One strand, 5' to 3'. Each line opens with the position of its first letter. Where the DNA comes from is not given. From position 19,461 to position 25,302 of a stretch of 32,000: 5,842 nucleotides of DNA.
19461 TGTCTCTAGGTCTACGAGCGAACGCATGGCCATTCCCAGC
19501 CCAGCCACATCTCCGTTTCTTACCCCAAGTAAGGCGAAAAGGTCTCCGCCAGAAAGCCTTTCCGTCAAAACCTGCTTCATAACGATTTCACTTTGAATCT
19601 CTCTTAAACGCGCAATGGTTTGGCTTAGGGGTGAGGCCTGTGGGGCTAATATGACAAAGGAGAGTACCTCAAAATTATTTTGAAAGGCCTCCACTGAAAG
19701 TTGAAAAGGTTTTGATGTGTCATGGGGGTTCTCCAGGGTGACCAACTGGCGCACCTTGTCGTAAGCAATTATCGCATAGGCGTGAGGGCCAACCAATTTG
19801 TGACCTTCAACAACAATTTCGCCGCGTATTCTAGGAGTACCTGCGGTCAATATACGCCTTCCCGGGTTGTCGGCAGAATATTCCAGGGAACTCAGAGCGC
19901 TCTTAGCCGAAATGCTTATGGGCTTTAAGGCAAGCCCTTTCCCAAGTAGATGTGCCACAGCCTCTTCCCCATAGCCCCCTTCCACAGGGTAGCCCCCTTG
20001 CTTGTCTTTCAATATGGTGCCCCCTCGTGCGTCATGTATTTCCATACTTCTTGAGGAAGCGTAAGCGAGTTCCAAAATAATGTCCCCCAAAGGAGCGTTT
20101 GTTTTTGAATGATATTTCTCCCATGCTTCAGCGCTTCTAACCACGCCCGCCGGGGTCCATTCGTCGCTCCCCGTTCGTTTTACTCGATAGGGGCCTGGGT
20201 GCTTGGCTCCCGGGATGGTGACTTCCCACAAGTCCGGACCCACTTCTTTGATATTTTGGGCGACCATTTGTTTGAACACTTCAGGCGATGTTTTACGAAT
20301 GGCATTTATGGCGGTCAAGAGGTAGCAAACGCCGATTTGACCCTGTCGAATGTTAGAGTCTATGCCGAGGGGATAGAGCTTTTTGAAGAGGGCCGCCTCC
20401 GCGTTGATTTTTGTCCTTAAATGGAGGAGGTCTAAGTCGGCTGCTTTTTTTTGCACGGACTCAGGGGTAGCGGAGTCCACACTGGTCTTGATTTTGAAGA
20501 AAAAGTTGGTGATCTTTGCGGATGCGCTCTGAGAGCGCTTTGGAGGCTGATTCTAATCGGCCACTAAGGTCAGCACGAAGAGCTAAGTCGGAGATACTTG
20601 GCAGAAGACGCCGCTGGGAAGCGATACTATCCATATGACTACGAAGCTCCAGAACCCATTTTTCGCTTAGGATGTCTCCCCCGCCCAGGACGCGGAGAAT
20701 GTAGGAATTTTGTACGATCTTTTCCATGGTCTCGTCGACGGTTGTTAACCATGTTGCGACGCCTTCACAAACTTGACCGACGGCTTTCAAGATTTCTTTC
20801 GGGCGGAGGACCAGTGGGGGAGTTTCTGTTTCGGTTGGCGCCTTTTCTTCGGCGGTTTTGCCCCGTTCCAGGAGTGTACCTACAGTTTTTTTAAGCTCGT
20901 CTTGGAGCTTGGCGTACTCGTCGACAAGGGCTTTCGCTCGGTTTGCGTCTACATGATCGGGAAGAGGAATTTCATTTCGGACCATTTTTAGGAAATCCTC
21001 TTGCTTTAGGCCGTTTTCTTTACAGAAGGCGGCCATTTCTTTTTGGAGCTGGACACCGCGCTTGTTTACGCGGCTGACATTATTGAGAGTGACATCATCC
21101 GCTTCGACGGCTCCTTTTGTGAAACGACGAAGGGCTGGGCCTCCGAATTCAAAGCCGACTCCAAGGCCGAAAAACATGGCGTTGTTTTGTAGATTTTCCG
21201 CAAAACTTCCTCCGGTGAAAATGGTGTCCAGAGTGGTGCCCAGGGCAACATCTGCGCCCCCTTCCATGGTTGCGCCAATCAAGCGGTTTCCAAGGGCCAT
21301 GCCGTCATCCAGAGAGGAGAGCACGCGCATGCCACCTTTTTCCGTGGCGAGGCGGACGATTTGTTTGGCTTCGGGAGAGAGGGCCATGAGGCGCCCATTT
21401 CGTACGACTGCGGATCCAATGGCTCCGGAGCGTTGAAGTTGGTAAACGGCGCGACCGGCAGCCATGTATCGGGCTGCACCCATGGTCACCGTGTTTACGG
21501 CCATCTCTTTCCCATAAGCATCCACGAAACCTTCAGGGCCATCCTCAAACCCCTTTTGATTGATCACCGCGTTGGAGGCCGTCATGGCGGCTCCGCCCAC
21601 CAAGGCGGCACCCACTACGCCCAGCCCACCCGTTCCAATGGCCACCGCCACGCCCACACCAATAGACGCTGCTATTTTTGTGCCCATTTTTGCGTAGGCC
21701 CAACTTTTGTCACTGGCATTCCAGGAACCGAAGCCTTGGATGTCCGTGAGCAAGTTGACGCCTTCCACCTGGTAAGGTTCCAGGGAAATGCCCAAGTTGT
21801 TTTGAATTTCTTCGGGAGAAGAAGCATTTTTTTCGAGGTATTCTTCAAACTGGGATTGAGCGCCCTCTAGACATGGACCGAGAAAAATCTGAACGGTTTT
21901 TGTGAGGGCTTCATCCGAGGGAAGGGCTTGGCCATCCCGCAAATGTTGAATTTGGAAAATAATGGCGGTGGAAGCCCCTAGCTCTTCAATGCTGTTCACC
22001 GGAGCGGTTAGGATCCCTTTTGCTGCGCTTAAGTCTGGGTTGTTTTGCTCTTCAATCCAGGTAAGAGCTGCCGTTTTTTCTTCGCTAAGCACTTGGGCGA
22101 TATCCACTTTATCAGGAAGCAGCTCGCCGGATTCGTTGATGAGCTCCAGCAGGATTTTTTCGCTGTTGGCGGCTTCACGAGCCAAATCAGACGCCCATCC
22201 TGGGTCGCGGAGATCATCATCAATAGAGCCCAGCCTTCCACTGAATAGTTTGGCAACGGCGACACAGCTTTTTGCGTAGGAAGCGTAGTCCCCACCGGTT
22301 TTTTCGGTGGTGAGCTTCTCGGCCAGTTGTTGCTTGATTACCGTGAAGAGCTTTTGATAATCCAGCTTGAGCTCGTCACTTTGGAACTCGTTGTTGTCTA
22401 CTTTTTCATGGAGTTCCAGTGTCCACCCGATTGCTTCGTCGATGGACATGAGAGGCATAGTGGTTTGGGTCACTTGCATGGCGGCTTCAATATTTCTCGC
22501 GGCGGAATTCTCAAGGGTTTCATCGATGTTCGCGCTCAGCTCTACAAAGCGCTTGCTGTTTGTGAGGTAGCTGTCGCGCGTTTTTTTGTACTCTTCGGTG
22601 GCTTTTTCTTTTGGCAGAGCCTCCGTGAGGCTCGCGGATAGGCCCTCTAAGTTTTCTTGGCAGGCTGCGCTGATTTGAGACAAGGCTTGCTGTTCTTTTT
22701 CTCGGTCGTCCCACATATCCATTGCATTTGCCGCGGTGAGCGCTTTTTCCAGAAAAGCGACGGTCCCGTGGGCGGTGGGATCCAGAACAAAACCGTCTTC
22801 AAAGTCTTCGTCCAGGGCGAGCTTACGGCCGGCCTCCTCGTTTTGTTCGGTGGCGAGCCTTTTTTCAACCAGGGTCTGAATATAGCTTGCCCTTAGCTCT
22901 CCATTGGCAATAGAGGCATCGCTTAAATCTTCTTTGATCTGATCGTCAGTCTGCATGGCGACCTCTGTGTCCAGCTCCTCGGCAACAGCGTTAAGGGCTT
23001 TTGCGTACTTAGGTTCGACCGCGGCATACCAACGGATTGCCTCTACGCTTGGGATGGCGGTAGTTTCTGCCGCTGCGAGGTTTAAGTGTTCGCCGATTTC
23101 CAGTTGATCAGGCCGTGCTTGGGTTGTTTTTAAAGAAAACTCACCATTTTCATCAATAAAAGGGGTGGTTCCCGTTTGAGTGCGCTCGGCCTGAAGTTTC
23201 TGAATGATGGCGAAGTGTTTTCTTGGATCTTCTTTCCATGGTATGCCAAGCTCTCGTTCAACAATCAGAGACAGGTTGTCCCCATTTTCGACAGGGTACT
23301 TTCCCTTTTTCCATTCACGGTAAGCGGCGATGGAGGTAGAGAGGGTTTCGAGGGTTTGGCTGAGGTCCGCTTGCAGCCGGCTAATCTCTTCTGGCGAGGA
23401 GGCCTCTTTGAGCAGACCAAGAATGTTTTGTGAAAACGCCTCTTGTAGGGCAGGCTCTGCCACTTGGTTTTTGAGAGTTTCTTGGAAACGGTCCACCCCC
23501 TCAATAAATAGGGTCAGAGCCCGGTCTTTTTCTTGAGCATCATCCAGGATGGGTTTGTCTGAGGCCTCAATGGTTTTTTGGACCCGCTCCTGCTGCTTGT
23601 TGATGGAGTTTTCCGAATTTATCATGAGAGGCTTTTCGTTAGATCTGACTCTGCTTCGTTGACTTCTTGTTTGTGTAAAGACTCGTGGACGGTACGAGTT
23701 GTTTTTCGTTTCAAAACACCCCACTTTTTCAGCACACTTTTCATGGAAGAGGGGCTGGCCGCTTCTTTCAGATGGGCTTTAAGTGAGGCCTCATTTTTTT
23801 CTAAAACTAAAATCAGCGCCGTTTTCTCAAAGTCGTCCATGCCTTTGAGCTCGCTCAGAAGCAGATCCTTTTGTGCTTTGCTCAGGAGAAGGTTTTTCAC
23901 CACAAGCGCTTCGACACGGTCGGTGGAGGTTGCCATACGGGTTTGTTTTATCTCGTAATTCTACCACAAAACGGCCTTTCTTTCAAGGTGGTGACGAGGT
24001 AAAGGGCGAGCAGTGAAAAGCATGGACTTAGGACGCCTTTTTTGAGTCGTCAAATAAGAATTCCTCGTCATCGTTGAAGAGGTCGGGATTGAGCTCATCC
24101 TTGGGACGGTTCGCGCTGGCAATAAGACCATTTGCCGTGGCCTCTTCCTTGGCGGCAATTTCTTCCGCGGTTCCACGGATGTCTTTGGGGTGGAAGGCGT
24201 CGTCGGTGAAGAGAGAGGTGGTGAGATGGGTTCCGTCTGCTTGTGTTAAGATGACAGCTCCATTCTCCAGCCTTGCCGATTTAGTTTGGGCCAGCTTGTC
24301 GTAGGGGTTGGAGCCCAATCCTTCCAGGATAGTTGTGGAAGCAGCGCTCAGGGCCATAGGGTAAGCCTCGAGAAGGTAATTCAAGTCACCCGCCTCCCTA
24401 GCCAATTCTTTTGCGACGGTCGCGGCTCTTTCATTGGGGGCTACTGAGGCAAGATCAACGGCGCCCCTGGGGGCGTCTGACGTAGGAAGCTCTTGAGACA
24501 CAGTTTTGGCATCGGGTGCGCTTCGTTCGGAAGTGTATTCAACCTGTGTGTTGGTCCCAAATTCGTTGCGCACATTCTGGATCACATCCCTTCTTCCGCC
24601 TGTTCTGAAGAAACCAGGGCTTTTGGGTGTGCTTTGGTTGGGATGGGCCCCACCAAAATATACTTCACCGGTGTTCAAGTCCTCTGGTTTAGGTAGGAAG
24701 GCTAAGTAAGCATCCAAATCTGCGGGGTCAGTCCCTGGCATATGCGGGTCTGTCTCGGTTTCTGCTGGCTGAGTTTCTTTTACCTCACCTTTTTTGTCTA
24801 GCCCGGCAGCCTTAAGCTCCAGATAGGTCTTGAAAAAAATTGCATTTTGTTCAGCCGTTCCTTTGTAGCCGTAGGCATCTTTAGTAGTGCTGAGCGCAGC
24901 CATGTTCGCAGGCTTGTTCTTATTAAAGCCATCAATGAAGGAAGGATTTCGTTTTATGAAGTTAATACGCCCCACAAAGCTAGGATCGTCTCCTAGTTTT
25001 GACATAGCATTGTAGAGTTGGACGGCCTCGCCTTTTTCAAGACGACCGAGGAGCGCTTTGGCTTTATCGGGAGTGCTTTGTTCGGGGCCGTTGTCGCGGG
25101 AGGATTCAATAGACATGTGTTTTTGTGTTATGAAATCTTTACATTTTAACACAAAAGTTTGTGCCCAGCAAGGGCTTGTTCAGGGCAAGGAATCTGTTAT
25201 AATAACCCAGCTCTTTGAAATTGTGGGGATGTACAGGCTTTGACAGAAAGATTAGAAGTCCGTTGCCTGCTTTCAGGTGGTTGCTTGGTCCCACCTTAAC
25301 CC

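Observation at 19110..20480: Bacterial calpain-like cysteine protease with a complete Cys-His-Asn triad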

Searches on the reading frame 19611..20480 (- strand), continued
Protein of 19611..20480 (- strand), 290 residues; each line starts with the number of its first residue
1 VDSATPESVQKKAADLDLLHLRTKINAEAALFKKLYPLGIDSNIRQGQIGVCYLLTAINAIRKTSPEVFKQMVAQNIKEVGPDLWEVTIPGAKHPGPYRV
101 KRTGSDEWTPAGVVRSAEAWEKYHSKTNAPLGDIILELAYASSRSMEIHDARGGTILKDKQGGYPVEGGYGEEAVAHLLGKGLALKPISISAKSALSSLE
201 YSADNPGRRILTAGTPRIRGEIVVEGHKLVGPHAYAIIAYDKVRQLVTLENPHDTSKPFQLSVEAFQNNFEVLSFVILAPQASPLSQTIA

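Call 59: search_protein_families(library=pfam, proteins=[P0002, P0113, P0057, P0020, P0009], max_evalue=0.001)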
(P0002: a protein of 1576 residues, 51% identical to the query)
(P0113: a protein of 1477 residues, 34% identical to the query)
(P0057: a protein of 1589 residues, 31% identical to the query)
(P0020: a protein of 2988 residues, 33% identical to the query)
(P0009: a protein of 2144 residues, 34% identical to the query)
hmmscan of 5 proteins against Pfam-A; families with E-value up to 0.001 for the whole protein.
P0002 (1576 aa): 1 family
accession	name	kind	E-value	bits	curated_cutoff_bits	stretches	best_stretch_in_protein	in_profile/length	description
PF00648.27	Peptidase_C2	-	2e-05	24.2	23.8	0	1236-1272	46-81/297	Calpain family cysteine protease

P0113 (1477 aa): 1 family
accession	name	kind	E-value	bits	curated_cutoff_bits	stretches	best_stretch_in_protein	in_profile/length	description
PF00648.27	Peptidase_C2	-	1.2e-09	38.1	23.8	1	1230-1442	47-228/297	Calpain family cysteine protease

P0057 (1589 aa): 2 families
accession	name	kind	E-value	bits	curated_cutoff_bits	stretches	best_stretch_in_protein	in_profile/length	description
PF00498.31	FHA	-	2.4e-05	25.1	20.7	1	1245-1291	1-45/67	FHA domain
PF00648.27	Peptidase_C2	-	5.2e-05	22.9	23.8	1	1321-1420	47-152/297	Calpain family cysteine protease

P0020 (2988 aa): 0 families

P0009 (2144 aa): 2 families
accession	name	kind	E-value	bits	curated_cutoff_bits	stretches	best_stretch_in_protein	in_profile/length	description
PF00648.27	Peptidase_C2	-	1.4e-05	24.8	23.8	0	1804-1860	38-96/297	Calpain family cysteine protease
PF00149.33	Metallophos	-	2.5e-05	25.3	21.5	1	1306-1465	3-116/191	Calcineurin-like phosphoesterase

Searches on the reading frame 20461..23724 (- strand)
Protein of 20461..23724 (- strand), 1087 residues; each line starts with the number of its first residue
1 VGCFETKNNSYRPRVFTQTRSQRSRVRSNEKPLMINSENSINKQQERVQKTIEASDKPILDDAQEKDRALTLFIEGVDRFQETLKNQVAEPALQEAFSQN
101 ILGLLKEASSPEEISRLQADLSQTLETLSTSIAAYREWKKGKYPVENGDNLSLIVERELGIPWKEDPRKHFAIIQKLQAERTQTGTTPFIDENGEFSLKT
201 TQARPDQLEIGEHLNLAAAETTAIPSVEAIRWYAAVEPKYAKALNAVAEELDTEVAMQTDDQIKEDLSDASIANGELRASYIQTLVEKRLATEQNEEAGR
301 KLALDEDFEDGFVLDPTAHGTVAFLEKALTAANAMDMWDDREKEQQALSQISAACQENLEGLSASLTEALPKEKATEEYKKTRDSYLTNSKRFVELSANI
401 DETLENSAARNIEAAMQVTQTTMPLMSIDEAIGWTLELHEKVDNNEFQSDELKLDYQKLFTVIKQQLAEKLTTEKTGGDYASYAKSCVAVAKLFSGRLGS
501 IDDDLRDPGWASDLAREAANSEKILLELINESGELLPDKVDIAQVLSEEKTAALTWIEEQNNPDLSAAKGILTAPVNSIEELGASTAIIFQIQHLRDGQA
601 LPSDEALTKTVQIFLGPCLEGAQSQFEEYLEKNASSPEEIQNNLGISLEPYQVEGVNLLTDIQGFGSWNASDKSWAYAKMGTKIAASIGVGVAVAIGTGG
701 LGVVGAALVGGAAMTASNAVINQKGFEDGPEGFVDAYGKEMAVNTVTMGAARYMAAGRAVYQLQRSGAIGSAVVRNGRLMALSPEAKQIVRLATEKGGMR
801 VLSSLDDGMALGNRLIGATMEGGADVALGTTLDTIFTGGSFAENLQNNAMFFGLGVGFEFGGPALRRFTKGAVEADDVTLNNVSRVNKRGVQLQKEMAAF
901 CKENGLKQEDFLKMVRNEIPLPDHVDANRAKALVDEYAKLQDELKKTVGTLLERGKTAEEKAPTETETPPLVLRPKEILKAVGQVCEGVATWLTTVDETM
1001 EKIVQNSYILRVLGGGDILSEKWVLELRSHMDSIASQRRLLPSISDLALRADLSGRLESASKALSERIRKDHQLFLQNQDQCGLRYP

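Call 3: search_protein_families(library=pfam, proteins=[window:20461-23724:-], max_evalue=10)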
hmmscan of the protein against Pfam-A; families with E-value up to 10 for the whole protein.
window:20461-23724:- (1087 aa): 5 families
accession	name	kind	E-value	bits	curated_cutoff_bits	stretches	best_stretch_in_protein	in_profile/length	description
PF04212.24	MIT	-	0.076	13.6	30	1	60-108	14-61/66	MIT (microtubule interacting and transport) domain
PF09779.14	Ima1_N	-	0.11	13.8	28.9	1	326-386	50-110/132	Ima1 N-terminal domain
PF02362.26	B3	-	0.19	12.1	30.1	1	885-913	54-82/101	B3 DNA binding domain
PF03477.21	ATP-cone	-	1.1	10.3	25.8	1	239-298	17-75/88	ATP cone domain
PF10025.14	DUF2267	-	1.3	9.7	29.8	1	77-127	70-121/122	Uncharacterized conserved protein (DUF2267)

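Call 11: search_protein_families(library=ncbifam, proteins=[window:20461-23724:-], max_evalue=1)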
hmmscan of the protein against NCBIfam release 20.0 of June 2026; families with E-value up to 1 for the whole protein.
window:20461-23724:- (1087 aa): 0 families

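Call 58: search_solved_structures(query=window:20461-23724:-, max_evalue=1)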
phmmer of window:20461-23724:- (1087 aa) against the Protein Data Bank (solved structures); distinct sequences matched with E-value up to 1: 2.
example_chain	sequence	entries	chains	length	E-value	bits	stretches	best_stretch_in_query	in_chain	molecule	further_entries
3jck_I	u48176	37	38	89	0.37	12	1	289-353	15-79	26S proteasome complex subunit SEM1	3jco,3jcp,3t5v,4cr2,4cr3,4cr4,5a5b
4r0r_A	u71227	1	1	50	0.52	11.5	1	39-76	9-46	eboIZN21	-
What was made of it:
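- Tried and rejected: Nothing was found against Pfam, NCBIfam or the PDB (calls 3, 11, 58).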

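Call 65: list_cluster_members(proteins=[P0001, window:20461-23625:-])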
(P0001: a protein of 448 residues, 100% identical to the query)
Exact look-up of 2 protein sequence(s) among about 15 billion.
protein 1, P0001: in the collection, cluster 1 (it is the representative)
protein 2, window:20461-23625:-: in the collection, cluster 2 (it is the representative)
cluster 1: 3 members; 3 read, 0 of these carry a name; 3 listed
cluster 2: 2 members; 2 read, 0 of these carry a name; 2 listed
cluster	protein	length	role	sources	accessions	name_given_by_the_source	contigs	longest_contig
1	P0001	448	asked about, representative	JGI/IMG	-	-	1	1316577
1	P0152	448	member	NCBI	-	-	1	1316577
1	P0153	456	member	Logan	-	-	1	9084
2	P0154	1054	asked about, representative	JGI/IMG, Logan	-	-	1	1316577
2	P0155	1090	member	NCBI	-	-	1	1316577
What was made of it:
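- Three sources (JGI/IMG, NCBI, Logan) all call separate proteins (call 65).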

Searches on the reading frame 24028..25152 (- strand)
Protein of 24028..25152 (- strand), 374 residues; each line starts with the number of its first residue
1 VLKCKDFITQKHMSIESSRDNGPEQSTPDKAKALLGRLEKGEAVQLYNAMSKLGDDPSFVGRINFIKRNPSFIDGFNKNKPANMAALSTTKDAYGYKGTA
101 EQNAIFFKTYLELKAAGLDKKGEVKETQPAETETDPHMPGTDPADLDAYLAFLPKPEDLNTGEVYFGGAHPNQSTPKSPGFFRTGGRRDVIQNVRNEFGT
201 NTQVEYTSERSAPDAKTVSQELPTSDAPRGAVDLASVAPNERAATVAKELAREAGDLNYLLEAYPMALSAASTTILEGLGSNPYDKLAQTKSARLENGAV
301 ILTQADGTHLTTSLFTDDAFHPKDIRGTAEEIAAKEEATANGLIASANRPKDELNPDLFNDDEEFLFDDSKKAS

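Call 11: search_protein_families(library=ncbifam, proteins=[window:24028-25152:-], max_evalue=1)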
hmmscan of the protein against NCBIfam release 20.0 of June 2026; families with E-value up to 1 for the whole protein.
window:24028-25152:- (374 aa): 1 family
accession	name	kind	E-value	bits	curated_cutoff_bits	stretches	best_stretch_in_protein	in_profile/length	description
NF050810.1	blaCHC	exception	0.038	12.8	780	1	50-114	197-260/387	CHC family extended-spectrum class C beta-lactamase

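Call 13: search_protein_families(library=pfam, proteins=[window:24028-25152:-], max_evalue=0.001)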
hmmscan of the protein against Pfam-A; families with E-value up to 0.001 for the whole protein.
window:24028-25152:- (374 aa): 0 families

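Call 54: search_protein_families(library=ncbifam, proteins=[window:24028-25152:-], max_evalue=0.001)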
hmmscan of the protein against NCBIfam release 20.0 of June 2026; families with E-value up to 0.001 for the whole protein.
window:24028-25152:- (374 aa): 0 families
